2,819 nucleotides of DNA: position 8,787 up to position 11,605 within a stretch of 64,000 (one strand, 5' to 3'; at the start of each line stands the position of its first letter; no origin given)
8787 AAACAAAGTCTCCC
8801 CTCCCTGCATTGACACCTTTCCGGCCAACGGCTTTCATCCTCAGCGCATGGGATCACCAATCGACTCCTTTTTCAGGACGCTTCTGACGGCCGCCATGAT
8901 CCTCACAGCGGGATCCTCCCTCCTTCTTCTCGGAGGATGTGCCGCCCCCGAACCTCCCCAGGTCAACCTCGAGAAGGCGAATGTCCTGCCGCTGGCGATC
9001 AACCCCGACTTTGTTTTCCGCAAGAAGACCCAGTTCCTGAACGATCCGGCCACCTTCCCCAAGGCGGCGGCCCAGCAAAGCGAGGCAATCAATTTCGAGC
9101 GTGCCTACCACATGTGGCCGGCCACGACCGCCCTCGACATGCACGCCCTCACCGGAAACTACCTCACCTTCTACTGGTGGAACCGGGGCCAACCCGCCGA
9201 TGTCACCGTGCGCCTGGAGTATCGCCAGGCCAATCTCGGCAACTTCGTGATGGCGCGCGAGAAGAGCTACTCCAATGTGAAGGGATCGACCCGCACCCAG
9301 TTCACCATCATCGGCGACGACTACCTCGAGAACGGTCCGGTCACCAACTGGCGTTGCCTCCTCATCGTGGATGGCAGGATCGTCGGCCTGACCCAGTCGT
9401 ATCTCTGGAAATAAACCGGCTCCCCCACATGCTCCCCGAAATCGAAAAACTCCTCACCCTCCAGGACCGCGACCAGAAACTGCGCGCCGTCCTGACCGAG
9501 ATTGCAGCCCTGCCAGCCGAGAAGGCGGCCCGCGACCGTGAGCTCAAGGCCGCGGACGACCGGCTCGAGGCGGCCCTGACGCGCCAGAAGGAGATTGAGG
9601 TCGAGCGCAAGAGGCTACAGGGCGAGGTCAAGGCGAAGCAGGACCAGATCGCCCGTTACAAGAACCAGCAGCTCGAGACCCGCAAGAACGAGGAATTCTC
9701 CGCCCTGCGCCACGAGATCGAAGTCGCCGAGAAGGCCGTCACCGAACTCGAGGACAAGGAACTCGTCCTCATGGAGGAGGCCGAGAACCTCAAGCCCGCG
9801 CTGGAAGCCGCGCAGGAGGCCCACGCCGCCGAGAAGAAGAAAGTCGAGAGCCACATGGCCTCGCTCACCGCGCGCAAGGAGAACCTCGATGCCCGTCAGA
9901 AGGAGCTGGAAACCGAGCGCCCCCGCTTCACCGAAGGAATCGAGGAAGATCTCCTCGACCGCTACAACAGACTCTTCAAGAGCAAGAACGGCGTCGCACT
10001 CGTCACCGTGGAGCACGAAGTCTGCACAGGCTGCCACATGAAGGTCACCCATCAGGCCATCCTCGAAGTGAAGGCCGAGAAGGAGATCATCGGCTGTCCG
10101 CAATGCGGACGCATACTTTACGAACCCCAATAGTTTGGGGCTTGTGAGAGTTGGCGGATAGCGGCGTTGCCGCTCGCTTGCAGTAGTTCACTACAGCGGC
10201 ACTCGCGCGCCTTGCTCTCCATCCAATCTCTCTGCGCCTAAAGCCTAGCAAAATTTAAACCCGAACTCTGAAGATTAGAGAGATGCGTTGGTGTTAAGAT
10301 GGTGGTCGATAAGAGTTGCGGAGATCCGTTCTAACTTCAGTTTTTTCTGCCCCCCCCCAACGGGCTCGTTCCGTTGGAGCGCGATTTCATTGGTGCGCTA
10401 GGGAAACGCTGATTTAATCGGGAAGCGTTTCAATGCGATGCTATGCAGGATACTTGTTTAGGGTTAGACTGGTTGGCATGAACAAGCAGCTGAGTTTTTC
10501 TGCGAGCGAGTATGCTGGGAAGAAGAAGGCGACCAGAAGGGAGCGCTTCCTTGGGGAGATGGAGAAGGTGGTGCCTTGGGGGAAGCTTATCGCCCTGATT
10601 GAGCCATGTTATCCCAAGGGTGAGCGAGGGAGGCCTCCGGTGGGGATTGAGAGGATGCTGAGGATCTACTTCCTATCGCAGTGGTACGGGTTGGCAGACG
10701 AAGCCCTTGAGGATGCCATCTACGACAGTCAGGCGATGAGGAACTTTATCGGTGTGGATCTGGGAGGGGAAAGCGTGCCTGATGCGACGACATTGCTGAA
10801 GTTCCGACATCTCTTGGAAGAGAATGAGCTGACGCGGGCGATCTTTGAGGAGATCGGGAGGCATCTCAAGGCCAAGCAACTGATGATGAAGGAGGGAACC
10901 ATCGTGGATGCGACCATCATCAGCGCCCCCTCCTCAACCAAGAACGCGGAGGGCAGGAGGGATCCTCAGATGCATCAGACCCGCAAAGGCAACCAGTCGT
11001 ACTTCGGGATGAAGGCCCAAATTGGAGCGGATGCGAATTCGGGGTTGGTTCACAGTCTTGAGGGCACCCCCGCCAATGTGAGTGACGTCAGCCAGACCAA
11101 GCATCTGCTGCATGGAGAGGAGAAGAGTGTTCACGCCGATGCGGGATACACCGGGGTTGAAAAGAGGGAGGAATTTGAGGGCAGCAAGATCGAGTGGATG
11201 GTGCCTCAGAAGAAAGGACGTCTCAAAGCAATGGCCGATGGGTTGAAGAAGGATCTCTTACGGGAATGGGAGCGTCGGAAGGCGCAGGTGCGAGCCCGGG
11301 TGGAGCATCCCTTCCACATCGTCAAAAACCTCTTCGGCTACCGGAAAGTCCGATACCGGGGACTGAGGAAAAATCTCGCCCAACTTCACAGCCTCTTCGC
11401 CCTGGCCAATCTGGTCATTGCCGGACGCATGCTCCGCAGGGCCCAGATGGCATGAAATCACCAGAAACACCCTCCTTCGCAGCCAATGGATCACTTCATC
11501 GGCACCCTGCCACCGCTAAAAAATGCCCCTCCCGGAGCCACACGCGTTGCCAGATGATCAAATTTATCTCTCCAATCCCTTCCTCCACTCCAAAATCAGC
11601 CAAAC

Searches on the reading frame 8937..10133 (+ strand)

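Call 64: search_protein_families(library=pfam, proteins=[window:8937-10133:+], max_evalue=0.01)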
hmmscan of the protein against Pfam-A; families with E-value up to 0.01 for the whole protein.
window:8937-10133:+ (398 aa): 2 families
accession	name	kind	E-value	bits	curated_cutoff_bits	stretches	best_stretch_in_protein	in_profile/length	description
PF02591.20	Zn_ribbon_9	-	1.2e-12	48.1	29.1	1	362-394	1-33/33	C4-type zinc ribbon domain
PF24481.2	CT398_CC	-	3.8e-12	46.9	27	1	175-349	1-178/180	CT398-like coiled coil hairpin domain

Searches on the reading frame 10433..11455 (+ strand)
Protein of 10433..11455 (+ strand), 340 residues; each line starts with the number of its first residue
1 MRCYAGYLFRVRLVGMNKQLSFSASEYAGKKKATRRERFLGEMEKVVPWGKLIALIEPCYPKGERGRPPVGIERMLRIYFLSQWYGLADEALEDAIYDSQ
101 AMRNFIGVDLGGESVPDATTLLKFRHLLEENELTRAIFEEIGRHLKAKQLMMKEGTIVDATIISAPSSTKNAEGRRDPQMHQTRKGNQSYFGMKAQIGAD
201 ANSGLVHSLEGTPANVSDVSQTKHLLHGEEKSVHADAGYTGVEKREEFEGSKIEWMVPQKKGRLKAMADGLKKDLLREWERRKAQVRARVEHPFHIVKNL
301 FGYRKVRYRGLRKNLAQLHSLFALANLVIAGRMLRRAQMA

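Call 64: search_protein_families(library=pfam, proteins=[window:10433-11455:+], max_evalue=0.01)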
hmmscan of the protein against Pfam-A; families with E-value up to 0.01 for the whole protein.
window:10433-11455:+ (340 aa): 5 families
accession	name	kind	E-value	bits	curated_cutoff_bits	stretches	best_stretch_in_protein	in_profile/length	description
PF01609.27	DDE_Tnp_1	-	4.8e-32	111.8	23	1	153-327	4-200/200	Transposase DDE domain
PF05598.16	DUF772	-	1.1e-20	73.8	23.1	1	66-141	1-74/74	Transposase domain (DUF772)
PF13751.12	DDE_Tnp_1_6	-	0.00017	22.3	25.1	1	267-327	60-121/125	Transposase DDE domain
PF13612.12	DDE_Tnp_1_3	-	0.00018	22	27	1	156-308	8-152/155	Transposase DDE domain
PF13359.12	DDE_Tnp_4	-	0.00021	21.4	24.8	1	180-311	17-141/158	DDE superfamily endonuclease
